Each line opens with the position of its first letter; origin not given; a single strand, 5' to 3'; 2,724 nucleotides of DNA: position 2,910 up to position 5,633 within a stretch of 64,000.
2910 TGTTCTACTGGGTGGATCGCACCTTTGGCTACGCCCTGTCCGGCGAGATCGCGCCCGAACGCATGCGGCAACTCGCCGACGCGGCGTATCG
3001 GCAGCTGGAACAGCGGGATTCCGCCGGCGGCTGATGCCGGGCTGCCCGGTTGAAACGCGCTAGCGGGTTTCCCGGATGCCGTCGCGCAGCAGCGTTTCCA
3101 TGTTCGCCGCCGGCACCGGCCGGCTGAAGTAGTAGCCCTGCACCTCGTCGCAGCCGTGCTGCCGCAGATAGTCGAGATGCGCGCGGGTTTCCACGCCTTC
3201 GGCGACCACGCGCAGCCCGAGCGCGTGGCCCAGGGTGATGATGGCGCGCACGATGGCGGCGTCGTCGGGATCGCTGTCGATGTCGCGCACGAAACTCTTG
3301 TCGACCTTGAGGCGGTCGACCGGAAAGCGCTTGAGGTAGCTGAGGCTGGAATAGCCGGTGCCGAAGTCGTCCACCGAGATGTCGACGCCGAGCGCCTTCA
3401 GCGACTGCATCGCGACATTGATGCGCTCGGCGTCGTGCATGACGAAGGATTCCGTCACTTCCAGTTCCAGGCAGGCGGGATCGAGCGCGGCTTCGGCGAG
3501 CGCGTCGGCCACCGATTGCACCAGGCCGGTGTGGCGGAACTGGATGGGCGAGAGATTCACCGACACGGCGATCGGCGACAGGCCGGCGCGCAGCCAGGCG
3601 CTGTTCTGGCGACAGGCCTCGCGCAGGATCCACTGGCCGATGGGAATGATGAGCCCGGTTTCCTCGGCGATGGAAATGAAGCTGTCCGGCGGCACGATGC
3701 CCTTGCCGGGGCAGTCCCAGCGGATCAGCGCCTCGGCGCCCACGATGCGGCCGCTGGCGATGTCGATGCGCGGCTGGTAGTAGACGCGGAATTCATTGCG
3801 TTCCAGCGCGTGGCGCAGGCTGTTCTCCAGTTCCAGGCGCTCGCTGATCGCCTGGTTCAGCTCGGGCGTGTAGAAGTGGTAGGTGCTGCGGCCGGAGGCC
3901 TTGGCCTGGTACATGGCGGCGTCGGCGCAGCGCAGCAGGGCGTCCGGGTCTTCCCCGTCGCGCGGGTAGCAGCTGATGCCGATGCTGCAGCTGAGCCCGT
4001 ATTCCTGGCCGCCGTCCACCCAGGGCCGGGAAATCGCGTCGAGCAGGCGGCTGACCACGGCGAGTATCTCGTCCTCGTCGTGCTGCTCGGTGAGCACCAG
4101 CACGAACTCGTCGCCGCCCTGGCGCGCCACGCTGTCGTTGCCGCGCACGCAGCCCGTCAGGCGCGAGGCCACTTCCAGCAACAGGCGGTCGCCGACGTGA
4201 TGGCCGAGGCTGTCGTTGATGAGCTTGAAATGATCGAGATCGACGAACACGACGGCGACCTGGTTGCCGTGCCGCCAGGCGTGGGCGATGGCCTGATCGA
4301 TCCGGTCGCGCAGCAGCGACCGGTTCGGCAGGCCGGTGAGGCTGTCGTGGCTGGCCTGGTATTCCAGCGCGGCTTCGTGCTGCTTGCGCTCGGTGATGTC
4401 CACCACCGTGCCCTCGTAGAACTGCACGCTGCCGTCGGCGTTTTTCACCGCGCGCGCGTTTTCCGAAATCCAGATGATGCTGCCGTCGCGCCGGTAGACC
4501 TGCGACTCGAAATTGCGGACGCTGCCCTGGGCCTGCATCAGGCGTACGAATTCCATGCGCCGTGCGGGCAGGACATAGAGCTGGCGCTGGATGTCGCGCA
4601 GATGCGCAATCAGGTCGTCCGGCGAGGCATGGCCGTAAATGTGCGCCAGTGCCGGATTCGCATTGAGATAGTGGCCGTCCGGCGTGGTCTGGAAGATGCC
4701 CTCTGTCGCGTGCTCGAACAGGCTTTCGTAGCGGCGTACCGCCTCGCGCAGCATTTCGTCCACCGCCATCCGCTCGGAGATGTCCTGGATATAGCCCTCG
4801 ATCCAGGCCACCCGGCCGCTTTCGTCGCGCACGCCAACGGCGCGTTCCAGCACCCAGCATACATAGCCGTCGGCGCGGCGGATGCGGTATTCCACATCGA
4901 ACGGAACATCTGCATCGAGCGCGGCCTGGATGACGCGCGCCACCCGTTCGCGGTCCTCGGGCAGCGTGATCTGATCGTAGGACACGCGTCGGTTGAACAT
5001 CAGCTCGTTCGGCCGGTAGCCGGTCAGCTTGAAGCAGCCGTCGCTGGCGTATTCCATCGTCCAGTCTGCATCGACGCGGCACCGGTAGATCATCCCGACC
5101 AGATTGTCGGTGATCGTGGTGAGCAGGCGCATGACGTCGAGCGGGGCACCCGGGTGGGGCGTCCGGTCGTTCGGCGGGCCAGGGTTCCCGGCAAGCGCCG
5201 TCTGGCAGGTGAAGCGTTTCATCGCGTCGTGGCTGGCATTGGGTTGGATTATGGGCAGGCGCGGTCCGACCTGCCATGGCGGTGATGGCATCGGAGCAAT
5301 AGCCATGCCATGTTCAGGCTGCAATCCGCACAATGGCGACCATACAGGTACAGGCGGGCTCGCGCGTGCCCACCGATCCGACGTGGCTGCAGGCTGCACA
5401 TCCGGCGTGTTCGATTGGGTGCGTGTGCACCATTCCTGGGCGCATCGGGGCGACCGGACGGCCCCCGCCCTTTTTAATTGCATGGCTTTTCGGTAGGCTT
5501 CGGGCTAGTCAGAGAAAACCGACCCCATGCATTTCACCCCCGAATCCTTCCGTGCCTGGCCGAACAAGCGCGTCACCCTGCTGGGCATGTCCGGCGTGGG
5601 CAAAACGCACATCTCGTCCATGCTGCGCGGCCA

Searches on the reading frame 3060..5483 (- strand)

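Call 34: search_protein_families(library=ncbifam, proteins=[window:3060-5483:-])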
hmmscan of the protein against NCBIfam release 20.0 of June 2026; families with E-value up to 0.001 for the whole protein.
window:3060-5483:- (807 aa): 37 families (the best 25 are shown)
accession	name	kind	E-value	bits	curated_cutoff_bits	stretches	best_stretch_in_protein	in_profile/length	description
NF045675.1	PhdiestaseDibA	equivalog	3.2e-162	541.1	980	1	238-796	66-622/623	phosphodiesterase DibA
NF053781.1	cdiGMPphdstlr2612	equivalog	7e-140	467.8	1600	1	145-800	611-1266/1268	Tlr1612 family c-di-GMP phosphodiesterase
NF007474.0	PRK10060.1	equivalog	6.7e-138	460.8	782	1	323-801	183-656/663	cyclic di-GMP phosphodiesterase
NF008467.0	PRK11359.1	equivalog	4.5e-123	411.9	857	1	376-799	375-792/800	oxygen-sensing cyclic-di-GMP phosphodiesterase DosP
NF052458.1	PhdiestGepA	equivalog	3.4e-105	353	1200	1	371-795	419-837/840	phosphodiesterase GepA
NF007298.0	PRK09776.1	equivalog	3.9e-97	326.4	1135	1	169-793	475-1100/1111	diguanylate cyclase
NF008807.1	PRK11829.1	equivalog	2.6e-85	286.9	733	1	380-796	245-659/670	biofilm formation regulator HmsP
NF007839.0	PRK10551.1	equivalog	3.2e-53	181.1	461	1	549-799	261-510/518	cyclic di-GMP phosphodiesterase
NF052596.1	RR_EAL_PvrR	equivalog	1.4e-51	175.4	580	1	552-802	143-392/398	response regulator cyclic di-GMP phosphodiesterase PvrR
NF007423.1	PRK09966.1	equivalog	2.3e-51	174.9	325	1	367-528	229-390/390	diguanylate cyclase DgcN/YfiN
TIGR00254.1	GGDEF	domain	6.1e-47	159.4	37.4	1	373-536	1-165/168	diguanylate cyclase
NF038266.1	diguan_SiaD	equivalog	1.7e-42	145.5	290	1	369-533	86-250/252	biofilm regulation diguanylate cyclase SiaD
NF045673.1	c-di-GMPRcptLapD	equivalog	2.1e-41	142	1020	1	365-791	224-646/647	cyclic di-GMP receptor LapD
NF051473.1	DigCycDgcsShew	equivalog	2.3e-37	129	400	1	373-536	131-289/291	diguanylate cyclase DgcS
NF008281.1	PRK11059.1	equivalog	3.1e-36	124.9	663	1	376-791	220-631/633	RNase E specificity factor CsrD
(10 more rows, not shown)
